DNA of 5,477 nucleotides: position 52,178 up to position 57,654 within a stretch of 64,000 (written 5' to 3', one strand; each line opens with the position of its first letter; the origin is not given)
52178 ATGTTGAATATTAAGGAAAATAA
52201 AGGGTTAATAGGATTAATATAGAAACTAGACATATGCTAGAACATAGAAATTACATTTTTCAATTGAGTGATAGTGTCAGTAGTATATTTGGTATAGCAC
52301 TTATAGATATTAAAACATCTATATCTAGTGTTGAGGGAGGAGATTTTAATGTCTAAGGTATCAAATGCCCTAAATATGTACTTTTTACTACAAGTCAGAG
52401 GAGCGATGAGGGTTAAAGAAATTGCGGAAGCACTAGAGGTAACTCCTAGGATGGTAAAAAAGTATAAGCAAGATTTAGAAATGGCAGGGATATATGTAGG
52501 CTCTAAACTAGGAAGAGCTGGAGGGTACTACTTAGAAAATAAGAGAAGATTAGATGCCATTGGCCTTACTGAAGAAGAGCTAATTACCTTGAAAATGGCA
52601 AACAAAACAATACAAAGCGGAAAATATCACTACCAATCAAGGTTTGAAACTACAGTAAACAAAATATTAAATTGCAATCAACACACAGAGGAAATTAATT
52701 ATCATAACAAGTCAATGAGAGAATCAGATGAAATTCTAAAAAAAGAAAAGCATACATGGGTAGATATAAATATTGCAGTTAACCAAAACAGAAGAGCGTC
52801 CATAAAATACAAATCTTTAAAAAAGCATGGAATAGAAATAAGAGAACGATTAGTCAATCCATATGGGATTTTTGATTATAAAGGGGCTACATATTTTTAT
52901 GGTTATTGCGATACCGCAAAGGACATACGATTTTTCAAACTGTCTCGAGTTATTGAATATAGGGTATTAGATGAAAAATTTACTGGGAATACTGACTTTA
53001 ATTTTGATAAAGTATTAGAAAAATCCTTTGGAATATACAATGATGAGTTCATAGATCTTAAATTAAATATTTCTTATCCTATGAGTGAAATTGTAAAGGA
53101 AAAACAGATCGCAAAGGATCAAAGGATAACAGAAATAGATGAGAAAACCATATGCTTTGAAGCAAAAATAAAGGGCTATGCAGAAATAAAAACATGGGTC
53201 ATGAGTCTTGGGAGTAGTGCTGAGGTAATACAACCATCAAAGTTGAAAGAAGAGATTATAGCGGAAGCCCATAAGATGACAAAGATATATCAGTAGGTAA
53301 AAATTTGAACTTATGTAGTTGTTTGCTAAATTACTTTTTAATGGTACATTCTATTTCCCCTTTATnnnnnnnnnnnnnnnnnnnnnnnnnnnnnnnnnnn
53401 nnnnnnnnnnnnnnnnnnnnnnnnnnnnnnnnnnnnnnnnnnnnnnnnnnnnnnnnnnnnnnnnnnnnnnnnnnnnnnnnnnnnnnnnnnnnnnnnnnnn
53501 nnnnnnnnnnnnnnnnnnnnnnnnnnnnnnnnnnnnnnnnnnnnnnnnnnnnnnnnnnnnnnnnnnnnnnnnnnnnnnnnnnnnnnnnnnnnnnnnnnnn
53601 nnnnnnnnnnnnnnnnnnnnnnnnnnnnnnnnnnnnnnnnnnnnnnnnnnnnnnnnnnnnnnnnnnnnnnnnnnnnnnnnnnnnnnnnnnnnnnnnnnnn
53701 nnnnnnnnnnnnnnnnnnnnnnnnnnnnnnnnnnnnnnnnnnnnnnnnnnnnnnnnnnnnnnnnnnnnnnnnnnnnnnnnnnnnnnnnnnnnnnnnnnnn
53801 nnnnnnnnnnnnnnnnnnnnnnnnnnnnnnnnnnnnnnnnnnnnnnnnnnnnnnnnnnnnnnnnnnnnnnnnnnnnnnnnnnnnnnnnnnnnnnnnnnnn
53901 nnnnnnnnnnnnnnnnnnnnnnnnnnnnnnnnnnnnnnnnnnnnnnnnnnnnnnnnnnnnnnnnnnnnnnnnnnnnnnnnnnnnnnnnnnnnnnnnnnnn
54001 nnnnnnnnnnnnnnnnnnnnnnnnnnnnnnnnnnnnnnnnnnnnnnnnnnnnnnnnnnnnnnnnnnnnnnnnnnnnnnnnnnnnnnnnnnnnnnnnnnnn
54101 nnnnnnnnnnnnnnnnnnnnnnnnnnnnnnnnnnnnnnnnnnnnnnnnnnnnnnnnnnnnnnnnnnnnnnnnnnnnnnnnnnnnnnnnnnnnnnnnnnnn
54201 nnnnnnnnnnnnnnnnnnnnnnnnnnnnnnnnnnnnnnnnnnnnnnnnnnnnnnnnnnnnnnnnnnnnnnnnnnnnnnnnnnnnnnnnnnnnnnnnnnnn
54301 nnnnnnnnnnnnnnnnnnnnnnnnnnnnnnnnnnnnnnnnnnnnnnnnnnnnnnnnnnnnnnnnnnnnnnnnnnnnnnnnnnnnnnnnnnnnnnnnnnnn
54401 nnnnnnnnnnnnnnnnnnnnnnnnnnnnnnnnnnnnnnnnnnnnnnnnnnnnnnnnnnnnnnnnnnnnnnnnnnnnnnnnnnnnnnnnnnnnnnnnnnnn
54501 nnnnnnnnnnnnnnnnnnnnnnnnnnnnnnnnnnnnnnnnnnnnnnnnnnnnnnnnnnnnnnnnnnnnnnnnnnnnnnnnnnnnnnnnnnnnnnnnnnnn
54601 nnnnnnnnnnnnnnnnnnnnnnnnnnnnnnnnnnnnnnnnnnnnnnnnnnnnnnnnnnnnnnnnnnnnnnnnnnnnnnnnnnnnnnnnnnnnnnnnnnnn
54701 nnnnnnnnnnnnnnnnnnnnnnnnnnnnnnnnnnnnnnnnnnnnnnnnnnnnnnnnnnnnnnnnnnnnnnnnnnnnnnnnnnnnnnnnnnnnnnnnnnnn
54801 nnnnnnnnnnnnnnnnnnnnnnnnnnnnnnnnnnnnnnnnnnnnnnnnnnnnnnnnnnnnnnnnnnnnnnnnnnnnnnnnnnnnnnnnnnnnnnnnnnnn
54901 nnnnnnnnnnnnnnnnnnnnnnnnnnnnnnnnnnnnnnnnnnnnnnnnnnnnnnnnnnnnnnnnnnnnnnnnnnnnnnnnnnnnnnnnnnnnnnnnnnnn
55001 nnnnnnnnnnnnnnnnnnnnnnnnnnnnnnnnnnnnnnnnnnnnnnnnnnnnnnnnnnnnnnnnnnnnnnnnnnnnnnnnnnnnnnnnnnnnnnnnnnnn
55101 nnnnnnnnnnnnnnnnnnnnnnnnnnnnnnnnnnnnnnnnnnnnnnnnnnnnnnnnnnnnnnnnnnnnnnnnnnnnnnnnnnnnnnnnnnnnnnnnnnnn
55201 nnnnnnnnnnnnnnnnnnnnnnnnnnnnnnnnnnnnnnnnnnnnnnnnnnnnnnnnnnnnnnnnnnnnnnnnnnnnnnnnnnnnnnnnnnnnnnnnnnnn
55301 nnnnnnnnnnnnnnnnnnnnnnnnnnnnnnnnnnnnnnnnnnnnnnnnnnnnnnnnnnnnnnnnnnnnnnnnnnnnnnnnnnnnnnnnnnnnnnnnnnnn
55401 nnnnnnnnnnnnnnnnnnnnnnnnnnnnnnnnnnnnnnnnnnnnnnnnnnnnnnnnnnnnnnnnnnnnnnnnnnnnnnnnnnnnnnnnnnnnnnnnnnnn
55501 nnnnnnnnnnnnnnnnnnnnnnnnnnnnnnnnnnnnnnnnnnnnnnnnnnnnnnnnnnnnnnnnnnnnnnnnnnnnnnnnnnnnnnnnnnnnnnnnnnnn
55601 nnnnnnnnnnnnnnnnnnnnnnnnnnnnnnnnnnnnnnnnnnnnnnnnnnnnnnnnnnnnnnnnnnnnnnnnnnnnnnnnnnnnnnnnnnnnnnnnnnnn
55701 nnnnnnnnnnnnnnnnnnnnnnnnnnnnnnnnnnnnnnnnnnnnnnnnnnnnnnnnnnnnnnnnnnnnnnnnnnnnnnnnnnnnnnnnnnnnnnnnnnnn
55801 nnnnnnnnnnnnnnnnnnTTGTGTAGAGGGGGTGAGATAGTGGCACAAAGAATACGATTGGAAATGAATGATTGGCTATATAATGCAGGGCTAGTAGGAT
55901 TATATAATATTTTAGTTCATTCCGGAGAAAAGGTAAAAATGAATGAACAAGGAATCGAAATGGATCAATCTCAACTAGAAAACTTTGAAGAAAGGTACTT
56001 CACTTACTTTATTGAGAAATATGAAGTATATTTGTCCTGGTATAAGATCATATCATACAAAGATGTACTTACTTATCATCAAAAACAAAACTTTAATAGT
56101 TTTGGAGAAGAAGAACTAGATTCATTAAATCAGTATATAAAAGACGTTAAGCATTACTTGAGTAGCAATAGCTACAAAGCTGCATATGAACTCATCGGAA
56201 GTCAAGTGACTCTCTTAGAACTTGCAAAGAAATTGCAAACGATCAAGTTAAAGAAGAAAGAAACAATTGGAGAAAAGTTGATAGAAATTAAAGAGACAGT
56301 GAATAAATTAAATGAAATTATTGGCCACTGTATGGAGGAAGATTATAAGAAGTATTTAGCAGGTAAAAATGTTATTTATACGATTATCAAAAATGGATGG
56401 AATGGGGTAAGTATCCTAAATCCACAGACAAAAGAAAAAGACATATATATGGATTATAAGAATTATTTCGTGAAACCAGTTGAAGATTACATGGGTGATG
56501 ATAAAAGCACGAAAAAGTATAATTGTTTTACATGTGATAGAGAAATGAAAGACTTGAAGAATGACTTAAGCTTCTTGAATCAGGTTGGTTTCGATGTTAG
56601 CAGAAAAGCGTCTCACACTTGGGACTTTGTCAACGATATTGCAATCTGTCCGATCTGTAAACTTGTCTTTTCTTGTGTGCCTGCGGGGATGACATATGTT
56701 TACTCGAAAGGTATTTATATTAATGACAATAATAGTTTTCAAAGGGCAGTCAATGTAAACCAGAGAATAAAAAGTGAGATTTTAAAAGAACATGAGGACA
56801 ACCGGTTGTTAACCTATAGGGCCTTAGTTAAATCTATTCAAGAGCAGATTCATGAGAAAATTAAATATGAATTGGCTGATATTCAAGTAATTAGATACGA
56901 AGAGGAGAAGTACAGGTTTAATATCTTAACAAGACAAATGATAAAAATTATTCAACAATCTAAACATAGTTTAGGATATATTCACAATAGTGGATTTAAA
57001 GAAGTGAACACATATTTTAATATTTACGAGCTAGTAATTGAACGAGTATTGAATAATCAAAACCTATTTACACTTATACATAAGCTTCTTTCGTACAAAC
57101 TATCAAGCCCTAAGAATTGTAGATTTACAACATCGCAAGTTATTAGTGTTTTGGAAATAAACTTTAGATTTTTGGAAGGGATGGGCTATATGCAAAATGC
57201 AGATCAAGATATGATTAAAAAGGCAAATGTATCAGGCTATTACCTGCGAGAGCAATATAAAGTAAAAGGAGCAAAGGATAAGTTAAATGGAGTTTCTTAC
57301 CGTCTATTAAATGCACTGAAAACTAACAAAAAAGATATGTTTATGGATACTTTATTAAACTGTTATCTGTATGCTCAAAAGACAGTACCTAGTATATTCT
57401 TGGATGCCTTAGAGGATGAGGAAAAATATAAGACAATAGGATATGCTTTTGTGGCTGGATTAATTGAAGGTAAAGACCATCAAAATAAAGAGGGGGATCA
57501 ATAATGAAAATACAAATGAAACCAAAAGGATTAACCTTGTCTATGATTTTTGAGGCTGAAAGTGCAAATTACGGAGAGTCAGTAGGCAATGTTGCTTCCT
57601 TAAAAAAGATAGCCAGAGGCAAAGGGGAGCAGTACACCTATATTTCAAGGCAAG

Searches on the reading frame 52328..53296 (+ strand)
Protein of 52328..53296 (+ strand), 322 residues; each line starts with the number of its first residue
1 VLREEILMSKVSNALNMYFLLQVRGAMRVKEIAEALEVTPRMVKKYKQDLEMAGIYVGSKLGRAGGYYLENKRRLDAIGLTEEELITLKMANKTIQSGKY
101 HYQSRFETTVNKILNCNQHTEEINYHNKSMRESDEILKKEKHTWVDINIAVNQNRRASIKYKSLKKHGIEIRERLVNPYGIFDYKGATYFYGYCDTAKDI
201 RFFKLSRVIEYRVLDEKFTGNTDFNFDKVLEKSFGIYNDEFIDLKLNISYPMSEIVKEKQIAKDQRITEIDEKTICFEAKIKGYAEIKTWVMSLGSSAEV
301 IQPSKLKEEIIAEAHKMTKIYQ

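Call 3: search_protein_families(library=pfam, proteins=[window:52328-53296:+], max_evalue=0.01)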
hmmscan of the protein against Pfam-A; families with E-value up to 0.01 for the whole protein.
window:52328-53296:+ (322 aa): 5 families
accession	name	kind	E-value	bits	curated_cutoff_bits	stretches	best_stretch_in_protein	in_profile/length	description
PF13280.12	WYL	-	2.1e-13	50.5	21.8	1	147-212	6-69/70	WYL domain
PF25583.1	WCX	-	1.2e-12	48.4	23.9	1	242-317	3-75/76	WCX domain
PF08279.18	HTH_11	-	2.6e-06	27.7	25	1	18-67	7-54/55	HTH domain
PF02082.26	Rrf2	-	1.1e-05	26.1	30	1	10-72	4-68/132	Iron-dependent Transcriptional regulator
PF19187.6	HTH_PafC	-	0.0006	20.1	32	1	10-91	2-90/115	PafC helix-turn-helix domain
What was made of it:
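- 52328..53296 (+): Context, no demonstrated link to the element: WYL/WCX transcriptional regulator. Pfam (call 3).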

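Call 60: search_protein_families(library=ncbifam, proteins=[window:52328-53296:+], max_evalue=0.001)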
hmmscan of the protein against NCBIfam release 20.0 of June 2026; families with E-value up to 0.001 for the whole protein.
window:52328-53296:+ (322 aa): 2 families
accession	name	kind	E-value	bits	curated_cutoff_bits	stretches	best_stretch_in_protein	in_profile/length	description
TIGR00738.1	rrf2_super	superfamily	0.00049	20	73.3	1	23-73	22-71/132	Rrf2 family transcriptional regulator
NF003025.0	PRK03902.1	equivalog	0.00094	19.2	138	0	16-53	12-49/142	transcriptional regulator MntR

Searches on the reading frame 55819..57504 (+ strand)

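Call 43: search_protein_families(library=pfam, proteins=[window:55819-57504:+], max_evalue=0.001)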
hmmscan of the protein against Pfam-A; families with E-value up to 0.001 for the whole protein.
window:55819-57504:+ (561 aa): 1 family
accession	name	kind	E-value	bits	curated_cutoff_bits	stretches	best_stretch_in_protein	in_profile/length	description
PF09706.15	Cas_CXXC_CXXC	-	1.2e-26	93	21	1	229-292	1-69/69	CRISPR-associated protein (Cas_CXXC_CXXC)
